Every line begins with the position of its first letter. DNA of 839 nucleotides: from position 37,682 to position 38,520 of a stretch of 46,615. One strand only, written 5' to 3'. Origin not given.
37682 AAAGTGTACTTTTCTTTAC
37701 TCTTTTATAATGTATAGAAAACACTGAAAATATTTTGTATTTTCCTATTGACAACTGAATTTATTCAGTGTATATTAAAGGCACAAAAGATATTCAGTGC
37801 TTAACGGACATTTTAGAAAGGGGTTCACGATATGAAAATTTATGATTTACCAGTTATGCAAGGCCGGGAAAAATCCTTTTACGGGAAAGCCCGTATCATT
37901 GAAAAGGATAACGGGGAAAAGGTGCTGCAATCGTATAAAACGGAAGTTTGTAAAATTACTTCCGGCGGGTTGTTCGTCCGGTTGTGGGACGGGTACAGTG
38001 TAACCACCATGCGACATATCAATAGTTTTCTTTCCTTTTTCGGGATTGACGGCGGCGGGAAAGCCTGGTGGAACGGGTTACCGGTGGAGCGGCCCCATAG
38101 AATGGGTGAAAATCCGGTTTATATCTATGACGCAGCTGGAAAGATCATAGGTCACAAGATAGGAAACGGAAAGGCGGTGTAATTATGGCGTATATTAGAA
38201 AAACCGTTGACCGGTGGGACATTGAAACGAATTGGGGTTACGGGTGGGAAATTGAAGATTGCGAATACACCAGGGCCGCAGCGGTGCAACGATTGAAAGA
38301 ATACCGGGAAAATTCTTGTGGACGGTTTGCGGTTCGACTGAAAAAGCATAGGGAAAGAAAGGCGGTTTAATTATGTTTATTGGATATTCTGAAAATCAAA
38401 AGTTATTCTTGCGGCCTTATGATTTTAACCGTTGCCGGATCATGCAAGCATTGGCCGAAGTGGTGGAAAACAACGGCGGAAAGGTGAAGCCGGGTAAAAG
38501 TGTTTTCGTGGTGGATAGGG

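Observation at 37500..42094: A ~4.6-kb accessory island splits terS from terL and consists of two self-contained promoter-genes-terminator cassettes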

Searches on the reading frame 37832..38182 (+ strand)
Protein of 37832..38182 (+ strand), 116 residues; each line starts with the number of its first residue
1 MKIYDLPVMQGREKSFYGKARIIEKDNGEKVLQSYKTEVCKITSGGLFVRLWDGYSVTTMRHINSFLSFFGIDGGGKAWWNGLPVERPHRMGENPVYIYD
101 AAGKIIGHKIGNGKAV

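Call 8: search_protein_families(library=pfam, proteins=[window:37832-38182:+], max_evalue=0.1)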
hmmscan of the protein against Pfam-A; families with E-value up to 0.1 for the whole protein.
window:37832-38182:+ (116 aa): 1 family
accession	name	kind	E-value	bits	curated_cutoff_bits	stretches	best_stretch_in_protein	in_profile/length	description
PF23035.1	zf-CCCH_UNK-like_4th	-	0.013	15.5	27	1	29-43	6-20/39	RING finger protein unkempt homolog-like, CCCH zinc finger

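Call 9: search_protein_families(library=phrogs, proteins=[window:37832-38182:+], max_evalue=0.01)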
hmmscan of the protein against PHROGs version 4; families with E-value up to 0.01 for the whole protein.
window:37832-38182:+ (116 aa): 2 families
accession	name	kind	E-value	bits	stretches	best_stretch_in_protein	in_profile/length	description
phrog_4264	-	unknown function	3.9e-18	66.5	1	3-76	9-81/93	-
phrog_5643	-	unknown function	1.1e-09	38.9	1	20-67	10-57/79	-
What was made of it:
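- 37832..38182 (+): Cassette 1, gene 1: DUF8033 (PF26096) protein, 116 aa. phrog_4264 3.9e-18 (call 9).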

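Call 14: search_protein_families(library=padloc, proteins=[window:37832-38182:+], max_evalue=0.01)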
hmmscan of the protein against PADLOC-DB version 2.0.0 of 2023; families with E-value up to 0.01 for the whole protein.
window:37832-38182:+ (116 aa): 0 families

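Call 42: search_protein_families(library=ncbifam, proteins=[window:37832-38182:+], max_evalue=0.05)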
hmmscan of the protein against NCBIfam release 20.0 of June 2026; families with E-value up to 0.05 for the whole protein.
window:37832-38182:+ (116 aa): 0 families

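Call 52: search_solved_structures(query=window:37832-38182:+, max_evalue=1)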
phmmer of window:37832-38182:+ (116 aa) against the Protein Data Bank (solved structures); distinct sequences matched with E-value up to 1: 1.
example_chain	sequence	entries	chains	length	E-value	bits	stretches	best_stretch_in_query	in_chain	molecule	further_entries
4xg1_A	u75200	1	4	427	0.67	13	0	69-102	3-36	Diaminopimelate decarboxylase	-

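Call 74: find_homologous_proteins(query=window:37832-38182:+)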
Query window:37832-38182:+ (116 aa): 649 proteins with E <= 0.001 among 652 candidates; the best 120 are listed.
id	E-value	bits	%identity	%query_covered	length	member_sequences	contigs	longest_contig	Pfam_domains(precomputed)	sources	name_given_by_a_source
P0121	1.5e-57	211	79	99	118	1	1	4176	PF26096.1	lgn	-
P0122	4.5e-53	196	78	94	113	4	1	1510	PF26096.1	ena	-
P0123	2.2e-51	191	76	96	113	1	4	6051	PF26096.1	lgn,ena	-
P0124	2.4e-48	181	94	74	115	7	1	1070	PF26096.1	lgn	-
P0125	2.1e-46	175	67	97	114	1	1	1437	PF26096.1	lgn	-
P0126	3.8e-46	174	75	100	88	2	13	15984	PF26096.1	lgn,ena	-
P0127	1.0e-44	169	86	77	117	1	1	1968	PF26096.1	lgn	-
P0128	1.1e-44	169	73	100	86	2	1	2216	PF26096.1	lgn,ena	-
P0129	2.7e-44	168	84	77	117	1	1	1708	PF26096.1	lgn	-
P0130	9.4e-43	163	84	74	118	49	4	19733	PF26096.1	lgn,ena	-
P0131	1.4e-42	162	62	96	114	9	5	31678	PF26096.1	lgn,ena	-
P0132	1.8e-42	162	62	97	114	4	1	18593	PF26096.1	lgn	-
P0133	7.2e-42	160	80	78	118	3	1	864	PF26096.1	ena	-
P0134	3.0e-41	158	77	78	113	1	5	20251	PF26096.1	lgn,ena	-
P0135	4.4e-41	157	76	78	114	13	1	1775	PF26096.1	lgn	-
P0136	4.7e-41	157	79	78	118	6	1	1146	PF26096.1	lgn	-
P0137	5.1e-41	157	74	78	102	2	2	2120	PF26096.1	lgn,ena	-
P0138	6.5e-41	157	62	95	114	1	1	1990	PF26096.1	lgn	-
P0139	9.7e-41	156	81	77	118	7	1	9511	PF26096.1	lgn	-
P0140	1.1e-40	156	80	77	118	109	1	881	PF26096.1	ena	-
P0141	1.5e-40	156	64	97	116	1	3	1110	PF26096.1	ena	-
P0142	2.1e-40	155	82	74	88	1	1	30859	PF26096.1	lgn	-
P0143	2.2e-40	155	84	74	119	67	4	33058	PF26096.1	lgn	-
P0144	2.7e-40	155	82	74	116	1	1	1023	PF26096.1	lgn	-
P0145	2.8e-40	155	82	74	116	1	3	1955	PF26096.1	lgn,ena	-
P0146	6.1e-40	154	64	97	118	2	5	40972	PF26096.1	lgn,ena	-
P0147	6.6e-40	154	80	74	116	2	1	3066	PF26096.1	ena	-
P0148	1.9e-39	152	61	96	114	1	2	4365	PF26096.1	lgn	-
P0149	1.9e-39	152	80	74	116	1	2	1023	PF26096.1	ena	-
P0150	3.2e-39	151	79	74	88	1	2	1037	PF26096.1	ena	-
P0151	3.3e-39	151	80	74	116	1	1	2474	PF26096.1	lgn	-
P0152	4.2e-39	151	77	74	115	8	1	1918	PF26096.1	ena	-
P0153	6.0e-39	151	79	74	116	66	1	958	PF26096.1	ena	-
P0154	1.1e-38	150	77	74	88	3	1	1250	PF26096.1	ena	-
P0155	1.9e-38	149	80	73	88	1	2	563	PF26096.1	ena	-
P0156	2.3e-38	149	78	73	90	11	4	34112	PF26096.1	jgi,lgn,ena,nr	jgi:hypothetical protein|nr:MAG TPA: hypothetical protein [Caudoviricetes sp.]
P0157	2.5e-38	149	74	77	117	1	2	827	PF26096.1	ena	-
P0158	2.7e-38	148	83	70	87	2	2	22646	PF26096.1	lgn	-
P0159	2.9e-38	148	75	76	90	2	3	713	PF26096.1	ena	-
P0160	4.0e-38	148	62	97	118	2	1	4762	PF26096.1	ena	-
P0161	4.8e-38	148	74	76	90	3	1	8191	PF26096.1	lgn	-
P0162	6.1e-38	147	79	74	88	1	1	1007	PF26096.1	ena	-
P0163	7.6e-38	147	78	74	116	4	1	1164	PF26096.1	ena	-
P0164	9.9e-38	147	75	76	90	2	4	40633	PF26096.1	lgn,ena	-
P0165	1.2e-37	146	73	76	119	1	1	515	PF26096.1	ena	-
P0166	1.5e-37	146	74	77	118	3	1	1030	PF26096.1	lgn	-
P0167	1.5e-37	146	79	73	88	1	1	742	PF26096.1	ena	-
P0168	1.8e-37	146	79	73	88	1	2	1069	PF26096.1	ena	-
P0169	2.4e-37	145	75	73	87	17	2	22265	PF26096.1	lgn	-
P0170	2.5e-37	145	55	97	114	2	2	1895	PF26096.1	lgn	-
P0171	3.9e-37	145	78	73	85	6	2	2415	PF26096.1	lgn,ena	-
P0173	4.8e-37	144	81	70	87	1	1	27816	PF26096.1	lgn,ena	-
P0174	4.9e-37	144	87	66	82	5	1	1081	PF26096.1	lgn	-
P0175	5.7e-37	144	73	75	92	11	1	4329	PF26096.1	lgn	-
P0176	7.0e-37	144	77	73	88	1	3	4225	PF26096.1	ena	-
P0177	7.1e-37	144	76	74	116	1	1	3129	PF26096.1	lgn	-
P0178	8.2e-37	144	75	74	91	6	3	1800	PF26096.1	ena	-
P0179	9.4e-37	143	75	73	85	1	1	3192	PF26096.1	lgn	-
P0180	1.1e-36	143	76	73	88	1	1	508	PF26096.1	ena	-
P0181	1.2e-36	143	78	73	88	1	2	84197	PF26096.1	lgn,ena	-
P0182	1.5e-36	143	82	70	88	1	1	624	PF26096.1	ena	-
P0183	1.9e-36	142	71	78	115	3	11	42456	PF26096.1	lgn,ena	-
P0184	2.4e-36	142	73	76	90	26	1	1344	PF26096.1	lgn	-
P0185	2.5e-36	142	74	73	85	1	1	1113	PF26096.1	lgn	-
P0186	2.5e-36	142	75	74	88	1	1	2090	PF26096.1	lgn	-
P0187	2.9e-36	142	76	73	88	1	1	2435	PF26096.1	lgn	-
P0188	3.3e-36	142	74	75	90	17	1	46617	PF26096.1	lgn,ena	-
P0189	3.8e-36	141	80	70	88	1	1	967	PF26096.1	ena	-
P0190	3.8e-36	141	75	73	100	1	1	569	PF26096.1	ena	-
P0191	4.7e-36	141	74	74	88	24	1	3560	PF26096.1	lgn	-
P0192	4.7e-36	141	73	73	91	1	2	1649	PF26096.1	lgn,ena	-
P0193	4.9e-36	141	68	83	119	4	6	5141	PF26096.1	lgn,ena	-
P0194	5.1e-36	141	76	75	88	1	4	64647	PF26096.1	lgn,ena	-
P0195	5.8e-36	141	74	73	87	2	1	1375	PF26096.1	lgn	-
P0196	7.2e-36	141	73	76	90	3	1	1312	PF26096.1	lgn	-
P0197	7.6e-36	141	77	73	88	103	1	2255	PF26096.1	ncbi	-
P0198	8.2e-36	140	71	77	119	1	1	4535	PF26096.1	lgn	-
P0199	8.8e-36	140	74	74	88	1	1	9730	PF26096.1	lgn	-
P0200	1.0e-35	140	76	74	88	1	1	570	PF26096.1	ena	-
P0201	1.0e-35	140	74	73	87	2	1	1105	PF26096.1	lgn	-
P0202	1.1e-35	140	78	73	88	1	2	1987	PF26096.1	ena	-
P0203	1.6e-35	139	81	68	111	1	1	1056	PF26096.1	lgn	-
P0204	1.7e-35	139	73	75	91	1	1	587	PF26096.1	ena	-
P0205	2.0e-35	139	73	73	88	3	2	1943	PF26096.1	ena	-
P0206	2.1e-35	139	73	75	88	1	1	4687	PF26096.1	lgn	-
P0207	2.9e-35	139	75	75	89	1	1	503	PF26096.1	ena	-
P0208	3.4e-35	138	76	73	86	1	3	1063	PF26096.1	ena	-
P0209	3.7e-35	138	72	74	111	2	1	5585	PF26096.1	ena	-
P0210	3.9e-35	138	72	75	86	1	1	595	PF26096.1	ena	-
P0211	3.9e-35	138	72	75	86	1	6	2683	PF26096.1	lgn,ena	-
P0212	3.9e-35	138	72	75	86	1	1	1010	PF26096.1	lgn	-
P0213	4.4e-35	138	72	74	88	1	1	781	PF26096.1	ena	-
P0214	4.6e-35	138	58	96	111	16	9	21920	PF26096.1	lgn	-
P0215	4.6e-35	138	76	74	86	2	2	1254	PF26096.1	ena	-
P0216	5.7e-35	138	78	71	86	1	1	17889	PF26096.1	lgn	-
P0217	5.7e-35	138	73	74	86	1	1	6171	PF26096.1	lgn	-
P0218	6.1e-35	138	68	76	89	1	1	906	PF26096.1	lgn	-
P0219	6.6e-35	137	68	77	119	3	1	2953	PF26096.1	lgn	-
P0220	7.0e-35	137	69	76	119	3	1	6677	PF26096.1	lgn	-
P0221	7.7e-35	137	74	73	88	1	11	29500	PF26096.1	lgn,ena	-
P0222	8.5e-35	137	76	74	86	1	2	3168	PF26096.1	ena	-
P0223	1.1e-34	137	72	75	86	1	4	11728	PF26096.1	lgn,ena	-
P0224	1.1e-34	137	74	73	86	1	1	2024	PF26096.1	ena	-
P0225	1.2e-34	137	69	75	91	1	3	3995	PF26096.1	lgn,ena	-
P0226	1.2e-34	137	73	74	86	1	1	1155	PF26096.1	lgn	-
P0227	1.3e-34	137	73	73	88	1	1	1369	PF26096.1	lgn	-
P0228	1.3e-34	137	75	73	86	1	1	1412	PF26096.1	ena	-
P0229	1.4e-34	136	58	97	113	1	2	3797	PF26096.1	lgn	-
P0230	1.5e-34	136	58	97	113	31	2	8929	PF26096.1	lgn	-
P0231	1.6e-34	136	74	73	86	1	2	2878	PF26096.1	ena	-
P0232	1.7e-34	136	73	73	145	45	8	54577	PF26096.1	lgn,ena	-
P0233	1.7e-34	136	72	72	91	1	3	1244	PF26096.1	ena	-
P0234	1.7e-34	136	74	73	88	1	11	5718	PF26096.1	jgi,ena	-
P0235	1.7e-34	136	74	73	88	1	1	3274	PF26096.1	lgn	-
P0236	1.8e-34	136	75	73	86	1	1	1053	PF26096.1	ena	-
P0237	1.8e-34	136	74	73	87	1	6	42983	PF26096.1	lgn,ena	-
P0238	1.8e-34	136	74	72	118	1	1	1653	PF26096.1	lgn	-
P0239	1.9e-34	136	80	68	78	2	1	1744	PF26096.1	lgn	-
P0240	1.9e-34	136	73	73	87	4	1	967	PF26096.1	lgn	-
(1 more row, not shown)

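Call 85: predict_structure(alignment_id=A6)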
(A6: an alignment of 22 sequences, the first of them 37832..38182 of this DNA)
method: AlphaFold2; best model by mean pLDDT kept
length: 116 residues; sequences in the alignment: 22
mean_pLDDT: 78.7   pTM: 0.65
mean pLDDT of the five models: 78.7, 75.1, 75.0, 73.7, 72.0
residues with pLDDT >= 90: 32; 70-90: 53; 50-70: 20; < 50: 11
segments of 3 or more residues with pLDDT < 50: 88-94, 113-116
pLDDT, mean of each block of 10 residues (from residue 1): 83 65 92 88 90 86 90 90 69 59 71 49
secondary structure, 60 per line:
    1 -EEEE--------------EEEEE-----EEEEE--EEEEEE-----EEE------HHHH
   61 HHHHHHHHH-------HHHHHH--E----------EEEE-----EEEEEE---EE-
elements in order: E2-5 E20-24 E30-34 E37-42 E48-50 H57-69 H77-82 E96-99 E105-110

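Call 87: fold_search(model_id=the predicted structure, library=pdb)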
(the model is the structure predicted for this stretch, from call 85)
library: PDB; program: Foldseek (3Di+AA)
matches with E <= 10: 183; with E <= 0.001: 0
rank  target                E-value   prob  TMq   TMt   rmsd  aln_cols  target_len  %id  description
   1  4xb0_A                2.2e-01  0.25  0.27  0.16  15.0       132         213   13  Structure of the Plk2 polo-box domain (released 2015-05-06)
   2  4oit_B                4.5e-01  0.12  0.20  0.21  14.4       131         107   10  Structure, interactions and evolutionary implications of a domain-swapped lectin dimer from Mycobacterium smegmatis (released 2014-07-23)
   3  4rs6_A                7.3e-01  0.12  0.25  0.14  15.4       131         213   13  Crystal structure of the C domain of Polo like Kinase II in Homo Sapiens (released 2014-12-03)
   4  4tkc                  9.8e-01  0.07  0.19  0.18  15.1       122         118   16  Japanese Marasmius oreades lectin complexed with mannose (released 2015-06-03)
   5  4oit_A                1.0e+00  0.08  0.20  0.21  13.9       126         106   11  Structure, interactions and evolutionary implications of a domain-swapped lectin dimer from Mycobacterium smegmatis (released 2014-07-23)
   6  9vzk_q                1.1e+00  0.23  0.25  0.16   5.3        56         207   12  Cryo-EM structure of bacteriophage P1 baseplate in C3 (released 2025-10-22)
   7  4hab_B                1.2e+00  0.11  0.28  0.16  14.7       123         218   11  Crystal structure of Plk1 Polo-box domain in complex with PL-49 (released 2013-04-03)
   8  4oiz_E                1.3e+00  0.07  0.20  0.21  13.4       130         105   11  Structure, interactions and evolutionary implications of a domain-swapped lectin dimer from Mycobacterium smegmatis (released 2014-07-23)
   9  4oiz_A                1.6e+00  0.09  0.19  0.21  14.0       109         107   12  Structure, interactions and evolutionary implications of a domain-swapped lectin dimer from Mycobacterium smegmatis (released 2014-07-23)
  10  4pdt                  1.6e+00  0.06  0.19  0.18  13.1       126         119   13  Japanese Marasmius oreades lectin (released 2015-04-29)
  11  4uw7_B                1.7e+00  0.12  0.25  0.12  11.2        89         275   10  Structure of the carboxy-terminal domain of the bacteriophage T5 L- shaped tail fiber without its intra-molecular chap (released 2015-08-05)
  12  3r90_E                1.9e+00  0.33  0.33  0.22   7.9        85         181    8  Crystal structure of Malignant T cell-amplified sequence 1 protein (released 2011-04-13)
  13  1y9l                  1.9e+00  0.20  0.33  0.34   6.3        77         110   10  The X-ray structure of an secretion system protein (released 2005-04-12)
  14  4v0n_F                2.0e+00  0.23  0.28  0.12   9.0        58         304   22  Crystal structure of BBS1N in complex with ARL6DN, soaked with mercury (released 2014-11-19)
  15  2o5n_A                2.0e+00  0.08  0.23  0.12  12.0        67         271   12  Crystal structure of a Viral Glycoprotein (released 2007-09-25)
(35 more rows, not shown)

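Call 88: find_encoding_contigs(protein=P0181, flank=6000, max_places=3)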
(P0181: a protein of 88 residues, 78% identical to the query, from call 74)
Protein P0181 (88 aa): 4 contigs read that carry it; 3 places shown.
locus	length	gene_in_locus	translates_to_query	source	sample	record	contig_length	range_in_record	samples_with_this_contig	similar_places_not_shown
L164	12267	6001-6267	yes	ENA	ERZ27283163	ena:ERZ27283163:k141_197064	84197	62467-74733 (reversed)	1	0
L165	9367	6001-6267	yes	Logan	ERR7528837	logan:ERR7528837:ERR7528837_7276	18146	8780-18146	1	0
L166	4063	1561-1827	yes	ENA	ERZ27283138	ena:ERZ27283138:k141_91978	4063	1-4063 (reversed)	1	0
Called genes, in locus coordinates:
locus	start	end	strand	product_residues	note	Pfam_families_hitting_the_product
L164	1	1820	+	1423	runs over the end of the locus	-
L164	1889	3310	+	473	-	PF05133:SPP1_portal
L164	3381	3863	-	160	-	-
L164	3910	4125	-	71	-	-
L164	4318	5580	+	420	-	PF13102:Phage_int_SAM_5, PF14659:Phage_int_SAM_3 (weak), PF00589:Phage_integrase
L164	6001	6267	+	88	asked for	PF26096:DUF8033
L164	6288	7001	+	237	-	-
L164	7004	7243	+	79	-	-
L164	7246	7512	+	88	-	-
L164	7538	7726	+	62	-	-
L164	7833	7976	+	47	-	-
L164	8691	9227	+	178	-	PF04542:Sigma70_r2, PF08281:Sigma70_r4_2, PF04545:Sigma70_r4 (weak)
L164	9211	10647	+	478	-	-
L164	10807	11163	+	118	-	PF03780:Asp23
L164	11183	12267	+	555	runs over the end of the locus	PF02734:Dak2, PF21645:FakA-like_M, PF13684:FakA-like_C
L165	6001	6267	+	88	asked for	PF26096:DUF8033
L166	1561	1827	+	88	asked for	PF26096:DUF8033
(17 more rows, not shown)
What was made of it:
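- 37832..38182 (+): Homologues carry PF26096/DUF8033 (calls 74 and 88).
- A DUF8033 gene also heads a run of small genes next to an integrase in an unrelated element (call 88).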

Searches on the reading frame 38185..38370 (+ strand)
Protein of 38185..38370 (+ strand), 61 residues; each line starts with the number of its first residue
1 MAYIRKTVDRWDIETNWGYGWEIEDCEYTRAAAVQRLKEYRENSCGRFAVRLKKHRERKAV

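Call 8: search_protein_families(library=pfam, proteins=[window:38185-38370:+], max_evalue=0.1)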
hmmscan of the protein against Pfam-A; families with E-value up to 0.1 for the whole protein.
window:38185-38370:+ (61 aa): 1 family
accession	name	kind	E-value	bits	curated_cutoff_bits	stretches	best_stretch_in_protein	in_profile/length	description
PF17087.10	HHV-5_US34A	-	0.082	13.5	27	1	32-59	32-59/64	Herpesvirus US34A protein family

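Call 9: search_protein_families(library=phrogs, proteins=[window:38185-38370:+], max_evalue=0.01)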
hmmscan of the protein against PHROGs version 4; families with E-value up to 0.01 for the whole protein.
window:38185-38370:+ (61 aa): 0 families

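Call 14: search_protein_families(library=padloc, proteins=[window:38185-38370:+], max_evalue=0.01)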
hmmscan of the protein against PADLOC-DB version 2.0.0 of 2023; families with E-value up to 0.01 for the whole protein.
window:38185-38370:+ (61 aa): 0 families

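Call 42: search_protein_families(library=ncbifam, proteins=[window:38185-38370:+], max_evalue=0.05)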
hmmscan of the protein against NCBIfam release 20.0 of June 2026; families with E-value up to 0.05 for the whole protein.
window:38185-38370:+ (61 aa): 0 families
